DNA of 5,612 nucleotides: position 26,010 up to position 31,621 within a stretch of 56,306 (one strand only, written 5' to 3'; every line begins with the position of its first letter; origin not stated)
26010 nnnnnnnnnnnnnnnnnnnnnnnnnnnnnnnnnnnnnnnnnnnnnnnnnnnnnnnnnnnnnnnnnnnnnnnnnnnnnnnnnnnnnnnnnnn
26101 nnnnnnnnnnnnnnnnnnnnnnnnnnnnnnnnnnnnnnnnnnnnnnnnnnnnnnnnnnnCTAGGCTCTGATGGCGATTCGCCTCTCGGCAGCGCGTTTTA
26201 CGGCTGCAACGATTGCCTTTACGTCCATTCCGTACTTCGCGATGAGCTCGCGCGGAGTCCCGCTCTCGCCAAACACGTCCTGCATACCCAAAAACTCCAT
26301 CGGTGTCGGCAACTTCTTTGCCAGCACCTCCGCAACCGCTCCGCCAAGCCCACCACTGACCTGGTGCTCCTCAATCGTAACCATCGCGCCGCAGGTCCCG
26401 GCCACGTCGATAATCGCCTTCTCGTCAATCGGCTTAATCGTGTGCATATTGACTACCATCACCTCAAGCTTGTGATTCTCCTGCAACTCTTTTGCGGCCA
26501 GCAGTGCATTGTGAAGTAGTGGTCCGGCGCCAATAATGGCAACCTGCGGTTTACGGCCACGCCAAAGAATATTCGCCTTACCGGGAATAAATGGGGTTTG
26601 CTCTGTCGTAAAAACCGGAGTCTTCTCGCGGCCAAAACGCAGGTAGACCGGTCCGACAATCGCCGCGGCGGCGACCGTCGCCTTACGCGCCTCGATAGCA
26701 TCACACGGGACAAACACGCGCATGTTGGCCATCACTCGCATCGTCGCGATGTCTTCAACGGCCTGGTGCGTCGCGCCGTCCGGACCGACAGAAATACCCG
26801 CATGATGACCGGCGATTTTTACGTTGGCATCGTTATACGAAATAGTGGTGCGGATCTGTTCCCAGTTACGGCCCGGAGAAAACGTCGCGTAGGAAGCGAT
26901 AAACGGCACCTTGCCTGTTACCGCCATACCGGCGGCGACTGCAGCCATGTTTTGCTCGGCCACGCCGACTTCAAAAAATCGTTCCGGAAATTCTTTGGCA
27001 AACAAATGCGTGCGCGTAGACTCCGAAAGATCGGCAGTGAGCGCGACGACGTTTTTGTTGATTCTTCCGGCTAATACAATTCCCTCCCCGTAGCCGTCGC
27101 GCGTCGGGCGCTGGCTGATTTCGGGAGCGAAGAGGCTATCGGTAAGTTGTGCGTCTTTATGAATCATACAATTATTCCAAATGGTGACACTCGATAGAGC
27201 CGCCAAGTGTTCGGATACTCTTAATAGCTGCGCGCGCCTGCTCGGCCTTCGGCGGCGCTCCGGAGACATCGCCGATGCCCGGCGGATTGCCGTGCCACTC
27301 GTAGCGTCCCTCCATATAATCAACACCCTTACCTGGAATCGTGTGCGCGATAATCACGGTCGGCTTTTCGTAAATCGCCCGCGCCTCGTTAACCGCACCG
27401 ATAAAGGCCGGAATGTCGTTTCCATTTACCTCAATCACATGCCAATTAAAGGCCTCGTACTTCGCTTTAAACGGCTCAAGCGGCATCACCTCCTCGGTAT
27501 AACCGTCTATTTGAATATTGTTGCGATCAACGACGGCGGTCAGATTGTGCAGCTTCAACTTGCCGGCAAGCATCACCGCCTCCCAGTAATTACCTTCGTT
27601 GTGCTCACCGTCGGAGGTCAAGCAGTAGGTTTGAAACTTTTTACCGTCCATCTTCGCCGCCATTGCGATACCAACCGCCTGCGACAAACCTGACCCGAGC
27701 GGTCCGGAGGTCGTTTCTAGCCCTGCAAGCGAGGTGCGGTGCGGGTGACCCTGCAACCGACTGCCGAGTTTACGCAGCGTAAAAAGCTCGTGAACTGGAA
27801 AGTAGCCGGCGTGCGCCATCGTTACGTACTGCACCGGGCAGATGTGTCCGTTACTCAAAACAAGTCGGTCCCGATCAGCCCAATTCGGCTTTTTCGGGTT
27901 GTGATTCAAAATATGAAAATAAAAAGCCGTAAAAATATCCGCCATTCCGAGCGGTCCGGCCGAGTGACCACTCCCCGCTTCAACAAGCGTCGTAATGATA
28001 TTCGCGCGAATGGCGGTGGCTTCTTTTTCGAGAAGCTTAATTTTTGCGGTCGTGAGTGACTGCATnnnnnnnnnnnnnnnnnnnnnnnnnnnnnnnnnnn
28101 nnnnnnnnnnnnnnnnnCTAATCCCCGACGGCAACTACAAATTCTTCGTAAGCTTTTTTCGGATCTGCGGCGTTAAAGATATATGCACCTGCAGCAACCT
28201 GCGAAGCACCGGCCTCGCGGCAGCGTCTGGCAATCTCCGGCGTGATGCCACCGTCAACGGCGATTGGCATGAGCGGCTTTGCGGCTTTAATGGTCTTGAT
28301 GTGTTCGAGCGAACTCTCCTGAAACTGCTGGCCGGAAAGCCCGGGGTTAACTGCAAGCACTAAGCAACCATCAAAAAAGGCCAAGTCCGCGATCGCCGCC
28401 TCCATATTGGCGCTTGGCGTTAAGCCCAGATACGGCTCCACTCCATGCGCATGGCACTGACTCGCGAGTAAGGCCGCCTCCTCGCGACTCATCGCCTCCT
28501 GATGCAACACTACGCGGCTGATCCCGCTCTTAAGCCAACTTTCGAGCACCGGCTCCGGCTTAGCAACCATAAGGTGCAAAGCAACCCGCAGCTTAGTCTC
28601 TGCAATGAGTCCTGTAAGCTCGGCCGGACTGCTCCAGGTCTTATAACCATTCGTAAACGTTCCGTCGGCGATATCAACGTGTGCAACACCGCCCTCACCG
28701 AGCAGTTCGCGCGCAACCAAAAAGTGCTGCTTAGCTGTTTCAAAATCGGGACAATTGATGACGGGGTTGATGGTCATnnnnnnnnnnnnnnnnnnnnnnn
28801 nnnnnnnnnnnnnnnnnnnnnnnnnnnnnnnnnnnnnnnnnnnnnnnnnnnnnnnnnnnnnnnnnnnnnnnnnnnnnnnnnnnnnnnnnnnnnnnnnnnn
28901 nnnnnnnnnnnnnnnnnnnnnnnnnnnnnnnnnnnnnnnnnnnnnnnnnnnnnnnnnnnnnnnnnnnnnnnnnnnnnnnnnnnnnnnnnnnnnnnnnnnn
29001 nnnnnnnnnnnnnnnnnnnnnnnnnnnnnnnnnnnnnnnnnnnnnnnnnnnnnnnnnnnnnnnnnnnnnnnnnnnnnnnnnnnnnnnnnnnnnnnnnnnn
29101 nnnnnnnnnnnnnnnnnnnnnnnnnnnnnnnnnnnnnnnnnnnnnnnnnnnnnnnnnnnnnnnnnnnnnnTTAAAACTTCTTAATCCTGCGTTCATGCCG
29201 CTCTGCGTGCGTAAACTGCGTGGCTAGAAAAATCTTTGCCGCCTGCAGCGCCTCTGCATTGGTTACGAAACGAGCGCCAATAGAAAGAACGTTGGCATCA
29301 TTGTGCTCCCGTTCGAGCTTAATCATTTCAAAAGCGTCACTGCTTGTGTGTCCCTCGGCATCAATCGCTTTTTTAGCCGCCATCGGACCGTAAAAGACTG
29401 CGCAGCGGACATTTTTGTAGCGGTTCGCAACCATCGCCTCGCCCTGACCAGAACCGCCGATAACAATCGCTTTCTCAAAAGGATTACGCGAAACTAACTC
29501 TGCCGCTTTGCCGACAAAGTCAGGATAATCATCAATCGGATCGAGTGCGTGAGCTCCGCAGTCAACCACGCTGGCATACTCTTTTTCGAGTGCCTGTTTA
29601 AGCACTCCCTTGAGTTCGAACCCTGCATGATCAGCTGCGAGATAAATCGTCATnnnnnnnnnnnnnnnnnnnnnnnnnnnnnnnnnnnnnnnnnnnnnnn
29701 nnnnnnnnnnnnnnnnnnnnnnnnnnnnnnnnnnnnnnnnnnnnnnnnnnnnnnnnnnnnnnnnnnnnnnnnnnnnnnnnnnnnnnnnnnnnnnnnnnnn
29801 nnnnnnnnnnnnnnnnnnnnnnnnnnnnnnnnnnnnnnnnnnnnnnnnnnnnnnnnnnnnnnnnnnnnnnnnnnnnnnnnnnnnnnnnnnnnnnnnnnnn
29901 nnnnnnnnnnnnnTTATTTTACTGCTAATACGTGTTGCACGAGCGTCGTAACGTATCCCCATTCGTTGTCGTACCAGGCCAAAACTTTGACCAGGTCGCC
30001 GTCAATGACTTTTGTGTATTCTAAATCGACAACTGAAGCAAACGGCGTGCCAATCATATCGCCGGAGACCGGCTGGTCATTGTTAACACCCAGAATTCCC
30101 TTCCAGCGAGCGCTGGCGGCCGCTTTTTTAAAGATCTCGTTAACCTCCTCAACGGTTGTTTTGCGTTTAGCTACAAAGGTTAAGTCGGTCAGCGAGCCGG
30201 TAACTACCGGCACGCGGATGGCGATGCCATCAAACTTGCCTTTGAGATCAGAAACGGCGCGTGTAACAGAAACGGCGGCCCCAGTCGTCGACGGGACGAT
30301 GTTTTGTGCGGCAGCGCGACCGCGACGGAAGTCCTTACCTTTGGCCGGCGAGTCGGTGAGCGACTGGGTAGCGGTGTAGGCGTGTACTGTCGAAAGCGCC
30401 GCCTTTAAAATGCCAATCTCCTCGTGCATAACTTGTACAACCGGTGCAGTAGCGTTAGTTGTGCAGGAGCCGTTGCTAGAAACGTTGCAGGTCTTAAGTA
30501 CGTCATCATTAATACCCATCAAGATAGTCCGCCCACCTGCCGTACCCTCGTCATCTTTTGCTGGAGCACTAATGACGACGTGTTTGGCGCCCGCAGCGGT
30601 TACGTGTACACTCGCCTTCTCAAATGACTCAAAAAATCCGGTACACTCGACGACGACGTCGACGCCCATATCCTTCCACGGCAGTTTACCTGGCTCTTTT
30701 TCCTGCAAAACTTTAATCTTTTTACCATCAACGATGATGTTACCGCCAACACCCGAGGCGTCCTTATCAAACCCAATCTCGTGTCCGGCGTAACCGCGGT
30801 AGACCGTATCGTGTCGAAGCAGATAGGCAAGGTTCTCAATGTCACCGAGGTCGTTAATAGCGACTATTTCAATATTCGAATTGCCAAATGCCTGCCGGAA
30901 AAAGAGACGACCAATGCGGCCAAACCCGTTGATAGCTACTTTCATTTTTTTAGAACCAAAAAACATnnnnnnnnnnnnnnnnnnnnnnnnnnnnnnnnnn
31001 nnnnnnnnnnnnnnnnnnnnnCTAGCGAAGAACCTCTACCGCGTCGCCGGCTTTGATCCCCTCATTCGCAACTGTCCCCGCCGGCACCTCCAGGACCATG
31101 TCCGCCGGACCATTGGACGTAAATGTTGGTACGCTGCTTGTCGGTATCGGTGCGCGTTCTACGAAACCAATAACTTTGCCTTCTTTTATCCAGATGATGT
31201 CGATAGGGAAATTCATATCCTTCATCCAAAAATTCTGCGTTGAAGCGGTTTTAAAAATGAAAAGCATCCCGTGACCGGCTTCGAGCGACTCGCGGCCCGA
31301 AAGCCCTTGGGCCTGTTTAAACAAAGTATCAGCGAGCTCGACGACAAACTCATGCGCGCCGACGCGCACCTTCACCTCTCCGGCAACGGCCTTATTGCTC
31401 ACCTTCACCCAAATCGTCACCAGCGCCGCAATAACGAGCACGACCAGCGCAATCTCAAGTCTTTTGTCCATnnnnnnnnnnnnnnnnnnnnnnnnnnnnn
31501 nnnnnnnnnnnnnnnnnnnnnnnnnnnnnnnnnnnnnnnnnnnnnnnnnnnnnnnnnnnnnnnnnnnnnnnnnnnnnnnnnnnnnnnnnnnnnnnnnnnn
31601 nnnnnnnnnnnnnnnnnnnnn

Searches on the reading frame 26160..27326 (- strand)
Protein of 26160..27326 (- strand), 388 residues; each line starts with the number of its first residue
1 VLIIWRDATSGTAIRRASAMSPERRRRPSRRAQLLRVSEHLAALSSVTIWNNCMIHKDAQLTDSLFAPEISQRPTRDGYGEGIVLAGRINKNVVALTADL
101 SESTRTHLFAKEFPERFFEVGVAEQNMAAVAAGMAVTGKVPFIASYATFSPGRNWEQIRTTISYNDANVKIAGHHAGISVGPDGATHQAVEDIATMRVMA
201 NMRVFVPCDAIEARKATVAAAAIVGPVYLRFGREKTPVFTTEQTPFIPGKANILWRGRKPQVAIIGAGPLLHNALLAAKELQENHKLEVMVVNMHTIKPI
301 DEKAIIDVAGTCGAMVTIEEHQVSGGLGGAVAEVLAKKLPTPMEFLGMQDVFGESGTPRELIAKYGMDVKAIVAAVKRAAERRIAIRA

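Call 24: search_protein_families(library=pfam, proteins=[window:26160-27326:-])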
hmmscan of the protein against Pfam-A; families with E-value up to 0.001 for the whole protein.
window:26160-27326:- (388 aa): 3 families
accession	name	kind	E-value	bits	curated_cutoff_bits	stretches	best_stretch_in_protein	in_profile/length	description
PF02779.29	Transket_pyr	-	2.1e-41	141.9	27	1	74-236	4-172/174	Transketolase, pyrimidine binding domain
PF02780.25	Transketolase_C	-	8.3e-25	87.5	25.9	1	249-372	1-124/124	Transketolase, C-terminal domain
PF22613.1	Transketolase_C_1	-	5.4e-05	23.8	27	1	258-368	10-113/113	Transketolase-like TK C-terminal domain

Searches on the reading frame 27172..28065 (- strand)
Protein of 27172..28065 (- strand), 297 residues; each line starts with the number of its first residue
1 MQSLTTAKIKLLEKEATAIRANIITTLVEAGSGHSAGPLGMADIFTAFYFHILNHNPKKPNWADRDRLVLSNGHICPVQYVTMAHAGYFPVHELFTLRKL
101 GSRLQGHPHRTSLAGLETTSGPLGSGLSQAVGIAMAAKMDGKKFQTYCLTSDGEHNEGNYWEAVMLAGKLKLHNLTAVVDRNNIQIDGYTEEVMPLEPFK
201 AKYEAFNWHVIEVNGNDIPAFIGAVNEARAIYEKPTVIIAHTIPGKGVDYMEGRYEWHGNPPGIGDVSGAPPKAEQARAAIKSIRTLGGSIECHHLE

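Call 24: search_protein_families(library=pfam, proteins=[window:27172-28065:-])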
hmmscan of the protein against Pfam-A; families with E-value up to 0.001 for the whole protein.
window:27172-28065:- (297 aa): 3 families
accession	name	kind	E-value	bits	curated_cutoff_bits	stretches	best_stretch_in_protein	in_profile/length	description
PF00456.26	Transketolase_N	-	2.5e-62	211.2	22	1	15-267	5-268/334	Transketolase, thiamine diphosphate binding domain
PF00676.26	E1_dh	-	1.5e-12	47.6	22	1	99-231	80-210/300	Dehydrogenase E1 component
PF13292.11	DXP_synthase_N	-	1.7e-08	34.5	21.2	1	4-186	10-175/274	1-deoxy-D-xylulose-5-phosphate synthase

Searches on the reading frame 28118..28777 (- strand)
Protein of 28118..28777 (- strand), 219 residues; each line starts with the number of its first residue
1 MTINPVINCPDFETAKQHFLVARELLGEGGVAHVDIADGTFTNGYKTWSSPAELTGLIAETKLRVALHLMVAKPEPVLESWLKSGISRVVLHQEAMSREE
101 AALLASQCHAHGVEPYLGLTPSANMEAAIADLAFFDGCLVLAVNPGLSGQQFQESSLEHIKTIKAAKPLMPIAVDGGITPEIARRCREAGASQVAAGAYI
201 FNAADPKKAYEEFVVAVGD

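Call 24: search_protein_families(library=pfam, proteins=[window:28118-28777:-])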
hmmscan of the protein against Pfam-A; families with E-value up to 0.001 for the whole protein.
window:28118-28777:- (219 aa): 2 families
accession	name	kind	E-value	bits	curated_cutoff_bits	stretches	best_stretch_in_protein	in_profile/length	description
PF00834.25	Ribul_P_3_epim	-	1.4e-25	90.3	21.1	1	29-201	26-198/198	Ribulose-phosphate 3 epimerase family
PF02581.23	TMP-TENI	-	4.9e-05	23.2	27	1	111-196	92-176/180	Thiamine monophosphate synthase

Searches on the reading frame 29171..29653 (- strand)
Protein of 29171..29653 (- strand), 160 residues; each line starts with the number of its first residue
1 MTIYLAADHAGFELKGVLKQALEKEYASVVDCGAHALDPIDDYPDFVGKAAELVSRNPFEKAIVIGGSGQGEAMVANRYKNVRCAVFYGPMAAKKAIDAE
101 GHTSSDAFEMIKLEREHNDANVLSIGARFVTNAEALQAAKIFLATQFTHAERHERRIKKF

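Call 24: search_protein_families(library=pfam, proteins=[window:29171-29653:-])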
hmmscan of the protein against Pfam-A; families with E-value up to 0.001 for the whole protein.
window:29171-29653:- (160 aa): 1 family
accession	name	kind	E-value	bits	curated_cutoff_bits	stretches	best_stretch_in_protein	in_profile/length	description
PF02502.23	LacAB_rpiB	-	9.5e-38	129.7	24.7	2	3-97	1-94/138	Ribose/Galactose Isomerase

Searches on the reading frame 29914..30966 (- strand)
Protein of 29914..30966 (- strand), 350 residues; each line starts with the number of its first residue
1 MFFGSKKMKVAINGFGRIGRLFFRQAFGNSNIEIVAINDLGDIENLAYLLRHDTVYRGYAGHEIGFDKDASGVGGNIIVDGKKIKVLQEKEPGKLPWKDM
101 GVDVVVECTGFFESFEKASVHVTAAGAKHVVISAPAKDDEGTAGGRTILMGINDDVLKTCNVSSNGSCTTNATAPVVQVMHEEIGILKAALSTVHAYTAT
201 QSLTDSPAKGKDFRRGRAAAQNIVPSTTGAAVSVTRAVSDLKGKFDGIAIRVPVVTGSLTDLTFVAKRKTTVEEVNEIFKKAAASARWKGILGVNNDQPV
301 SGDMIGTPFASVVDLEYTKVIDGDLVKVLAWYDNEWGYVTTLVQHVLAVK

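Call 25: search_protein_families(library=pfam, proteins=[window:29914-30966:-])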
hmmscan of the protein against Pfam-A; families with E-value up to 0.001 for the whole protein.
window:29914-30966:- (350 aa): 2 families
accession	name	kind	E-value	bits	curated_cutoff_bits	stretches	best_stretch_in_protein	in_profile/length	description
PF02800.25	Gp_dh_C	-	1.1e-51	175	24.4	1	174-332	2-158/158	Glyceraldehyde 3-phosphate dehydrogenase, C-terminal domain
PF00044.30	Gp_dh_N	-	9.3e-35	119.4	31.7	1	8-114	1-100/101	Glyceraldehyde 3-phosphate dehydrogenase, NAD binding domain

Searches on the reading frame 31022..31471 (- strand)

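Call 25: search_protein_families(library=pfam, proteins=[window:31022-31471:-])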
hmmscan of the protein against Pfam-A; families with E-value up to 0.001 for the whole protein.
window:31022-31471:- (149 aa): 1 family
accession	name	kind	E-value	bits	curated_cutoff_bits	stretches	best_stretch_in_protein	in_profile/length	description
PF02643.20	DUF192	-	2e-29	102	27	1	43-146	2-95/96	Uncharacterized ACR, COG1430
